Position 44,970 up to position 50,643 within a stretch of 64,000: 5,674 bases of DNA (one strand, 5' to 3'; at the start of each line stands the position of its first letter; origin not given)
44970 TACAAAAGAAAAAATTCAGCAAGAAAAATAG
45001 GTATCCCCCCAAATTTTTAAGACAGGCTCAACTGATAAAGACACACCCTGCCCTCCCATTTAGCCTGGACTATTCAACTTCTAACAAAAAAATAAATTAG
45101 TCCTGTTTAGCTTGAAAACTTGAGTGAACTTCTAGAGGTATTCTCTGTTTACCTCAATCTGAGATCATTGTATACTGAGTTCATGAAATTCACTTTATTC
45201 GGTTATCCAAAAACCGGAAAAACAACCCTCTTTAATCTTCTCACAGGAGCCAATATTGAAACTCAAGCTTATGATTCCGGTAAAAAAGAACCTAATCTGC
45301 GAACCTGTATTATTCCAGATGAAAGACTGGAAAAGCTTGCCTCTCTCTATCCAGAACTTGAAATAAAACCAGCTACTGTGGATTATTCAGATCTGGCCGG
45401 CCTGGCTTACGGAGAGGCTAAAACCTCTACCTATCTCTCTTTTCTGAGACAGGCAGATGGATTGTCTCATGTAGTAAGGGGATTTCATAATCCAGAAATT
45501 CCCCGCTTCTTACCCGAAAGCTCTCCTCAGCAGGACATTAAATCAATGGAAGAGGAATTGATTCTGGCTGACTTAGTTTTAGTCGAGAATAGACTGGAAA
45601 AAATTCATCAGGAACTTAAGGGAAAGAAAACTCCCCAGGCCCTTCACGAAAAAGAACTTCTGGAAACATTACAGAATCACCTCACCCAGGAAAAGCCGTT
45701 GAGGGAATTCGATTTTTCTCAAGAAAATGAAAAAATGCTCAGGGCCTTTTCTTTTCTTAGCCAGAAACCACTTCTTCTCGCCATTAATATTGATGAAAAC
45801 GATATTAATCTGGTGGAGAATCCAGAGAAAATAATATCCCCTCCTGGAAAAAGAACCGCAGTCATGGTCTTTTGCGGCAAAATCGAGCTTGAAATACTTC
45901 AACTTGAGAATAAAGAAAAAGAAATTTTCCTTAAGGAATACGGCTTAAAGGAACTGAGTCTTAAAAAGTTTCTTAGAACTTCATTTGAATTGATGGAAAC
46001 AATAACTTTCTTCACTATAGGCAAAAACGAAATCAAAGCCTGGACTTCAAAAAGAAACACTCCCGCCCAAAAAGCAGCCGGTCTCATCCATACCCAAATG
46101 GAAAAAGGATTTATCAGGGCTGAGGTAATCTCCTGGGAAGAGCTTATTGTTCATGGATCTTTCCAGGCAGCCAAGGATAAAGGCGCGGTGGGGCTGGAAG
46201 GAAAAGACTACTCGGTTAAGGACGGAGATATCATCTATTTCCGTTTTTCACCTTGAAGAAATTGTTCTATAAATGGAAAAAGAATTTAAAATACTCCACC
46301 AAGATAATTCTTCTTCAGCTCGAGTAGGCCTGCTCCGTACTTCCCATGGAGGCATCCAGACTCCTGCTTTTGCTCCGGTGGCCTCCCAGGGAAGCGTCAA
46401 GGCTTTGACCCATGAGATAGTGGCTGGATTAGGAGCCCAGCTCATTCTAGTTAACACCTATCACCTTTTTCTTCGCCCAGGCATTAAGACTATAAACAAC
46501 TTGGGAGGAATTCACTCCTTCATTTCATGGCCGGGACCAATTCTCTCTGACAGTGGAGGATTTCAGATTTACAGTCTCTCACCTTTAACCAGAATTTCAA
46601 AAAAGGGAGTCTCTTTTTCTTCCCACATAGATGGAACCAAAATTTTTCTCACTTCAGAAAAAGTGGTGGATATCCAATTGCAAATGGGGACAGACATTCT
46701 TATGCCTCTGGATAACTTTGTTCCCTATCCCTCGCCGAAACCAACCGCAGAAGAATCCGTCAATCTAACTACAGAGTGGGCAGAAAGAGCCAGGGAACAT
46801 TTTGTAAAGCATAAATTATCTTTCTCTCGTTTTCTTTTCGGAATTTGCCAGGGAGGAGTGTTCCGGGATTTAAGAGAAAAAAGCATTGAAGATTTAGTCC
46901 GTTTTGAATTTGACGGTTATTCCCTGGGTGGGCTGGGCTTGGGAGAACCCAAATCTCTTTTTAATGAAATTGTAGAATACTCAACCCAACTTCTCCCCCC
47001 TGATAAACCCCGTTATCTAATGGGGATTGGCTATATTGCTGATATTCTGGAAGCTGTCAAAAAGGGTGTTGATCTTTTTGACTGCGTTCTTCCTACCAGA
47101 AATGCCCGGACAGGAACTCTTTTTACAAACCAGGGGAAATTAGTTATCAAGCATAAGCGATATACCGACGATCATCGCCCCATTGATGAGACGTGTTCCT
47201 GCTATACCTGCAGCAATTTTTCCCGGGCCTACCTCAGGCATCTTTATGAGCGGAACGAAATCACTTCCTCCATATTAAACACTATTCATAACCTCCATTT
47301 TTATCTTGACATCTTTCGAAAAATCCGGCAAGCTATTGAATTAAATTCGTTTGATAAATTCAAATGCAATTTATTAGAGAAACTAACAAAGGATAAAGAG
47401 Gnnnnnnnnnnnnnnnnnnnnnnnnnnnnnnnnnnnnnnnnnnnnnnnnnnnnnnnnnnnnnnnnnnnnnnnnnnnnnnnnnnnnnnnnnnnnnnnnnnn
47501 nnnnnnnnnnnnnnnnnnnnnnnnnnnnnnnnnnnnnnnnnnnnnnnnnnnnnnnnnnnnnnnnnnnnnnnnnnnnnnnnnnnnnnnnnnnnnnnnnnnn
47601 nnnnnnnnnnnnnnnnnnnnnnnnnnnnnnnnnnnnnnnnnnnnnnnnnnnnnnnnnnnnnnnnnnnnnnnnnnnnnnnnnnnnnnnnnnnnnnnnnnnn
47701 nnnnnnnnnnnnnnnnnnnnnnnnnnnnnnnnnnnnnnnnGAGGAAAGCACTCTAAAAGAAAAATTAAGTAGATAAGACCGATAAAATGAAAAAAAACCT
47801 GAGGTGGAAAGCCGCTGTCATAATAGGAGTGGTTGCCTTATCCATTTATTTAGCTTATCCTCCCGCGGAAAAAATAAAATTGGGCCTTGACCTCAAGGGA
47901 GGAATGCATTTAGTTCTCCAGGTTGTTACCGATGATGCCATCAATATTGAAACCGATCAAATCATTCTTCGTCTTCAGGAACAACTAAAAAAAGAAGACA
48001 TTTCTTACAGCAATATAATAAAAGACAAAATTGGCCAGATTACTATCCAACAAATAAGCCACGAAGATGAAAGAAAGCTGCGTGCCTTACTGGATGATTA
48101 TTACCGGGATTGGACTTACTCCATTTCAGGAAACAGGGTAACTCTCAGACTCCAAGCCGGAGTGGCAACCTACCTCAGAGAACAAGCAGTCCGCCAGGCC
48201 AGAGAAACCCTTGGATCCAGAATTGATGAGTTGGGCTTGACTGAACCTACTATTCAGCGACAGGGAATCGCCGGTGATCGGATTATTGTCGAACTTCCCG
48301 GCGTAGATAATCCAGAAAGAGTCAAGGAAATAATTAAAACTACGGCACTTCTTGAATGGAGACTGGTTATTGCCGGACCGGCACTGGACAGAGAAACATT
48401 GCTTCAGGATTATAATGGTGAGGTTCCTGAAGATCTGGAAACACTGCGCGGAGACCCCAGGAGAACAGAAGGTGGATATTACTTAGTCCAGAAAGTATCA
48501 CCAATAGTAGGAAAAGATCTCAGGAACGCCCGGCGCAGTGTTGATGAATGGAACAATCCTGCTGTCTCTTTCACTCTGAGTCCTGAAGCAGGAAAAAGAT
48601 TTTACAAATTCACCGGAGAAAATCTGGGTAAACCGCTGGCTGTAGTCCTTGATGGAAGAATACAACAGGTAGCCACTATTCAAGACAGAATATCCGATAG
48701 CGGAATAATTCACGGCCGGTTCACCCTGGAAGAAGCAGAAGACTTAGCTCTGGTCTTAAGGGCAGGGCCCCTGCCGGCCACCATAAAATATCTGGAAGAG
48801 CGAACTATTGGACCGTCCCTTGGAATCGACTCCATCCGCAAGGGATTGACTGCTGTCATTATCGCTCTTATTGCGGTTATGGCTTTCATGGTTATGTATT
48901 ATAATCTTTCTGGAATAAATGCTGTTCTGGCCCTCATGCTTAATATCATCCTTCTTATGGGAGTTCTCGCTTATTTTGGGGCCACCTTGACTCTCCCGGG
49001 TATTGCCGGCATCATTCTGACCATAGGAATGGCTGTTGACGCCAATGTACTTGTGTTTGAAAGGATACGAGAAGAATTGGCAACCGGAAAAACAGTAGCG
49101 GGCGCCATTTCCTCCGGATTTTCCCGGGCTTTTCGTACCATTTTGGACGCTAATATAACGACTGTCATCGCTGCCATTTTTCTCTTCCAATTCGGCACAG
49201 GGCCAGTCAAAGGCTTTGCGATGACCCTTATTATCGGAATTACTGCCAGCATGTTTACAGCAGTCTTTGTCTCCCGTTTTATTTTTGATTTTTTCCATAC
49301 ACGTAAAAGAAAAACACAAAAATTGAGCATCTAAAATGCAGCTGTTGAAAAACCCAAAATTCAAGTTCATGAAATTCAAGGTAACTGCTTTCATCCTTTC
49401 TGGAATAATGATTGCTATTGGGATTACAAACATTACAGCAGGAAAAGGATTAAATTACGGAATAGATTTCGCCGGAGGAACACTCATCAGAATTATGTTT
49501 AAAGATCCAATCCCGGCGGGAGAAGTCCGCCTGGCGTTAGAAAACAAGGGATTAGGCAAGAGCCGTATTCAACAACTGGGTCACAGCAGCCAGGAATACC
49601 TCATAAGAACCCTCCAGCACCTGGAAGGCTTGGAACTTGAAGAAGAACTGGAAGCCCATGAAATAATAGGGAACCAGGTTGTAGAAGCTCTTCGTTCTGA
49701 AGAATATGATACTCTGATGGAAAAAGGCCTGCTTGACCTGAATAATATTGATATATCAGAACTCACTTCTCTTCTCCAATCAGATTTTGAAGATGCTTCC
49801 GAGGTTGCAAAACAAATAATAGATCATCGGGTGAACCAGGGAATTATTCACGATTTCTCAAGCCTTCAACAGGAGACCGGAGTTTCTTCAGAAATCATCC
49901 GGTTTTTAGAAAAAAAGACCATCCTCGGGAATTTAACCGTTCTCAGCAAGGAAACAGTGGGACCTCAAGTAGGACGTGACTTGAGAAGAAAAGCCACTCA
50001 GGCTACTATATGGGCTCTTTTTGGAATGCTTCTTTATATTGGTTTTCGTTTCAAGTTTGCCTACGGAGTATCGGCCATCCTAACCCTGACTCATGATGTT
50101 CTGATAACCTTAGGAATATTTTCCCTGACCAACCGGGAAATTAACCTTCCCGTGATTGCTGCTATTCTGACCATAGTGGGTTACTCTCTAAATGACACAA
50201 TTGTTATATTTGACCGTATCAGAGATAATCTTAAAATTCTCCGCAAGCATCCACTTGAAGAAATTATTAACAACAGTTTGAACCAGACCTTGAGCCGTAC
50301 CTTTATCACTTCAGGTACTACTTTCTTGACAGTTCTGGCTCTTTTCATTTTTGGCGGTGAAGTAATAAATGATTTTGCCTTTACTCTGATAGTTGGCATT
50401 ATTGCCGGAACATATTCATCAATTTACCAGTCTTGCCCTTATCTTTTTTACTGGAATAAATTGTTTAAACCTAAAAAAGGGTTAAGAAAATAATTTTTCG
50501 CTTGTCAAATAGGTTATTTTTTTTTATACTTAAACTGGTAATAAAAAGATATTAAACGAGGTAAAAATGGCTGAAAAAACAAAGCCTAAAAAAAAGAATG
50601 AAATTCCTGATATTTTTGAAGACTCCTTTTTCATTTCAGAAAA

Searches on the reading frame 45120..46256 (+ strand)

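Call 65: search_protein_families(library=pfam, proteins=[window:45120-46256:+], max_evalue=0.000001)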
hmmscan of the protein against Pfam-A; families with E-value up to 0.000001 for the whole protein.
window:45120-46256:+ (378 aa): 2 families
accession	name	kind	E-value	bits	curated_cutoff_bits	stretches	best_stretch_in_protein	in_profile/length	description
PF06071.19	YchF-GTPase_C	-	3.6e-32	110.8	27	1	295-376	2-83/84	Protein of unknown function (DUF933)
PF01926.29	MMR_HSR1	-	6.4e-07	29.9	21.9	0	25-143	3-99/113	50S ribosome-binding GTPase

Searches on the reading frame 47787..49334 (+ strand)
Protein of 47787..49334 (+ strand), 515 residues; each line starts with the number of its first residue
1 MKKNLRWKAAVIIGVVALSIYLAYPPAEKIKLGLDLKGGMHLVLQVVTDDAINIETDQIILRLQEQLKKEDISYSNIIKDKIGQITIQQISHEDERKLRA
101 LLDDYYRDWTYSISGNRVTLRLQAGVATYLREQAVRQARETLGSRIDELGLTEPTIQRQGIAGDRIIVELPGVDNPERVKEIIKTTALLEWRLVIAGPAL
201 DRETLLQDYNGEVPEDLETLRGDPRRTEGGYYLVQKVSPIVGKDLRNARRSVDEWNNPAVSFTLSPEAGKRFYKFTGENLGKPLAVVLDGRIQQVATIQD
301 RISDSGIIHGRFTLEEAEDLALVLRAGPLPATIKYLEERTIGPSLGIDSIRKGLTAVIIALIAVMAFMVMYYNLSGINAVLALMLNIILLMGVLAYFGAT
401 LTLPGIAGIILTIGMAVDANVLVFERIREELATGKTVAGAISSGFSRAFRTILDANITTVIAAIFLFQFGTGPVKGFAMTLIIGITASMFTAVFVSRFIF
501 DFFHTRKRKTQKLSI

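Call 65: search_protein_families(library=pfam, proteins=[window:47787-49334:+], max_evalue=0.000001)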
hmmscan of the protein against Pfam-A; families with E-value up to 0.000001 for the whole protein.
window:47787-49334:+ (515 aa): 3 families
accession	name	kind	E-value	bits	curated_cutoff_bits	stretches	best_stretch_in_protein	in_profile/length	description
PF22599.2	SecDF_P1_head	-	2e-30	105.5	27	1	227-331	8-114/114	SecDF, P1 head subdomain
PF02355.23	SecD_SecF_C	-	6.9e-24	84.7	20.5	1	333-503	13-186/189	Protein export membrane protein SecD/SecF, C-terminal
PF21760.3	SecD_1st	-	1.7e-21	75.8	27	1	135-194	1-58/60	Protein translocase subunit SecDF, P1 domain, N-terminal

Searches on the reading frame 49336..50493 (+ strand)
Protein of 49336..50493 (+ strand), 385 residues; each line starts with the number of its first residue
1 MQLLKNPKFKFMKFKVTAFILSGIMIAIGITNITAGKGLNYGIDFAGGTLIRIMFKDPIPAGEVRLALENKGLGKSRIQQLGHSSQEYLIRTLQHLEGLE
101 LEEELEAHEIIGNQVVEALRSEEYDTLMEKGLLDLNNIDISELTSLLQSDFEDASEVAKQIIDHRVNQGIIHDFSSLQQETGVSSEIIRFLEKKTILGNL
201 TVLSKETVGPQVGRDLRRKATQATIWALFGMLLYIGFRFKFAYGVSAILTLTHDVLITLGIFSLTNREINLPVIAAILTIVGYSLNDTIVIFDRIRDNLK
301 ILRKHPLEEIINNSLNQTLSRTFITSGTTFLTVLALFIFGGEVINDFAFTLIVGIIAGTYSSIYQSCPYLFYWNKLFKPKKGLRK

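Call 65: search_protein_families(library=pfam, proteins=[window:49336-50493:+], max_evalue=0.000001)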
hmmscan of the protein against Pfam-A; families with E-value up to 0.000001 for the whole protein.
window:49336-50493:+ (385 aa): 2 families
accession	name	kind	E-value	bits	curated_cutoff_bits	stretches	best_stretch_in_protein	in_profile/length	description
PF02355.23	SecD_SecF_C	-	1.2e-65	221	20.5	1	198-374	11-187/189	Protein export membrane protein SecD/SecF, C-terminal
PF07549.19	Sec_GG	-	2.7e-08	33.5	20.3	1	35-58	4-27/28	SecD/SecF GG Motif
